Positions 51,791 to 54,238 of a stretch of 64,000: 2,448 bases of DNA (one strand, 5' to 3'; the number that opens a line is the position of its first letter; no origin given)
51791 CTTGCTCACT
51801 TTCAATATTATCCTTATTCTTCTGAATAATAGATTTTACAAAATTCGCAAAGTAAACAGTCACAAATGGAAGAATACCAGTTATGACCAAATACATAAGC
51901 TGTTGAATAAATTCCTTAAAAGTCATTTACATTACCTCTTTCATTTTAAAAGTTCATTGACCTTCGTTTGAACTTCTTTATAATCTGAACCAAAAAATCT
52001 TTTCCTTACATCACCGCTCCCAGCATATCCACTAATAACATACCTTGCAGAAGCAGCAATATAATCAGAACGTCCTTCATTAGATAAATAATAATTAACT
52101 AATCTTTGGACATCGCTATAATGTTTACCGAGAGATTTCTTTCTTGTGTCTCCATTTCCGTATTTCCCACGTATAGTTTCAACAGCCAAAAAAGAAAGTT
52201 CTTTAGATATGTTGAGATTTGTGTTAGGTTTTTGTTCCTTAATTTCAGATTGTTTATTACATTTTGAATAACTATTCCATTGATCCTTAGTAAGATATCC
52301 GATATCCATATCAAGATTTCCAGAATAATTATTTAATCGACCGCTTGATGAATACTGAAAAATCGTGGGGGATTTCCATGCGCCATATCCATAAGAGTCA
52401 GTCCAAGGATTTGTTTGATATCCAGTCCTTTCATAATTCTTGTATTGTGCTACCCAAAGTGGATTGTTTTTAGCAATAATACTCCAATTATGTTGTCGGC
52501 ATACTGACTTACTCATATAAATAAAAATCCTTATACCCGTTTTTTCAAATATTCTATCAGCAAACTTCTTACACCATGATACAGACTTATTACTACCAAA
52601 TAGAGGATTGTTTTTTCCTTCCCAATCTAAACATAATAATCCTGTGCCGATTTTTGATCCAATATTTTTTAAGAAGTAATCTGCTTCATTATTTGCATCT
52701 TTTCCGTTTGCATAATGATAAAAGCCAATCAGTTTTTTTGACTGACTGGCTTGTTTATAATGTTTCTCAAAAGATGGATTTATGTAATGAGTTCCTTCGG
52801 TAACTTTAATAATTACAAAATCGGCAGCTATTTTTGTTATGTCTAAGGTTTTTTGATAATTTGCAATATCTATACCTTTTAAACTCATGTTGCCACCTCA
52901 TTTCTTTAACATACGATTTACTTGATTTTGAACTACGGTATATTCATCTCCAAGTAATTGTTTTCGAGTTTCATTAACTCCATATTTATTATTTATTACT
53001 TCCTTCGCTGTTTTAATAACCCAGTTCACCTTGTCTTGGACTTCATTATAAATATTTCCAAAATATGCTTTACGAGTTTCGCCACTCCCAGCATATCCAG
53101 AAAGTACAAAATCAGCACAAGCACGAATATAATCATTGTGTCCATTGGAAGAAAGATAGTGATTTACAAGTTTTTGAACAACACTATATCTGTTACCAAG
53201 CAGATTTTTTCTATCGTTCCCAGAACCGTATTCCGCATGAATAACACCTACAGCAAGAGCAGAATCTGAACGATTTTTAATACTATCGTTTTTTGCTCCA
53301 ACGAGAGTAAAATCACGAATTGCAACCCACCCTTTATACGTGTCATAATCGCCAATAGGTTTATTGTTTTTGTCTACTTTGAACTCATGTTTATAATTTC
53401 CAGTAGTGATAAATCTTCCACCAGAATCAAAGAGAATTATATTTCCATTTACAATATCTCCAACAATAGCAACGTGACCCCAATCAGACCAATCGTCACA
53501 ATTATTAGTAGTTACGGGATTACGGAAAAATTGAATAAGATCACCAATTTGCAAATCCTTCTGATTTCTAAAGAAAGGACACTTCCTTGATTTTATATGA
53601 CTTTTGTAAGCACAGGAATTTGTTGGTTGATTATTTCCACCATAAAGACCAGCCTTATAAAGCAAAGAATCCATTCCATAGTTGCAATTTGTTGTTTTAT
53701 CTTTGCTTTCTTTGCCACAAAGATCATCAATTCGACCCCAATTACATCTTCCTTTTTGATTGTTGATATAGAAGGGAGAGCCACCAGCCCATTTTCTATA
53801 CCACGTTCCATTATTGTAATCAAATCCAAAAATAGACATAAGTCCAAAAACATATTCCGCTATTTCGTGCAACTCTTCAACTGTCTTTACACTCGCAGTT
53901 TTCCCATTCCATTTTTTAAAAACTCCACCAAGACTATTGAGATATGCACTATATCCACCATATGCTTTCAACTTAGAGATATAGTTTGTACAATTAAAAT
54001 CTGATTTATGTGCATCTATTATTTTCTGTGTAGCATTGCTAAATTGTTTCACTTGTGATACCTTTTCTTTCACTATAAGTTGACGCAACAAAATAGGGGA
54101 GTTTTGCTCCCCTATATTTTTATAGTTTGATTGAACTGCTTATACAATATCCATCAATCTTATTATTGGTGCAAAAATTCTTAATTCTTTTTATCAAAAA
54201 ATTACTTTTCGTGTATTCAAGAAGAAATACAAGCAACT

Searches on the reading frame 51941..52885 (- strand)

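Call 67: search_protein_families(library=phrogs, proteins=[window:51941-52885:-], max_evalue=0.00001)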
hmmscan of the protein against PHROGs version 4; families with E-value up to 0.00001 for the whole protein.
window:51941-52885:- (314 aa): 7 families
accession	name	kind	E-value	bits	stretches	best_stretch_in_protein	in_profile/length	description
phrog_291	-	lysis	2.3e-55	189.3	1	2-272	113-384/509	endolysin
phrog_6745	-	lysis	1.1e-34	121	1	2-166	4-174/396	endolysin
phrog_6219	-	lysis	1.9e-30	107.5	1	3-226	3-212/326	endolysin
phrog_7698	-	lysis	2.5e-18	67.9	1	211-314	202-315/316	endolysin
phrog_3084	-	lysis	3.2e-16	60.4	1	4-237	161-394/468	endolysin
phrog_3861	-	lysis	7.5e-15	55.8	1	222-314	146-236/455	amidase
phrog_35916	-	unknown function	3.5e-06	27.3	1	23-181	32-192/488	-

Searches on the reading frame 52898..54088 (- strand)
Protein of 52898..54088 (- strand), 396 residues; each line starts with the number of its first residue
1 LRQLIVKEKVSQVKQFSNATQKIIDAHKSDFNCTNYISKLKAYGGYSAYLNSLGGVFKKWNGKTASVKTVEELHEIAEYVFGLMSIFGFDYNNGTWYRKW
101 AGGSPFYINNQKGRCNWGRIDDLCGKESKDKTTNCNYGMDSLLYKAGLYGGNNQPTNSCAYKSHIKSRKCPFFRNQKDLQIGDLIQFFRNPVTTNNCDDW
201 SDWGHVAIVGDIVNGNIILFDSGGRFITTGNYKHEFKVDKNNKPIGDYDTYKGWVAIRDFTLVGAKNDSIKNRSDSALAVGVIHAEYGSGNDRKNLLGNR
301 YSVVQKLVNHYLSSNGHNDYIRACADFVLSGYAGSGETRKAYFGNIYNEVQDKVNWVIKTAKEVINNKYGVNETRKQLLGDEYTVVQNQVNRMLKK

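Call 67: search_protein_families(library=phrogs, proteins=[window:52898-54088:-], max_evalue=0.00001)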
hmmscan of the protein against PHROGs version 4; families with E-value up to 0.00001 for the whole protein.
window:52898-54088:- (396 aa): 2 families
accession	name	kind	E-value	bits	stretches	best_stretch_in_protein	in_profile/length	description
phrog_7698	-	lysis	2.2e-19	71.4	2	266-358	213-314/316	endolysin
phrog_3861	-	lysis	6.8e-17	62.5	1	238-361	114-238/455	amidase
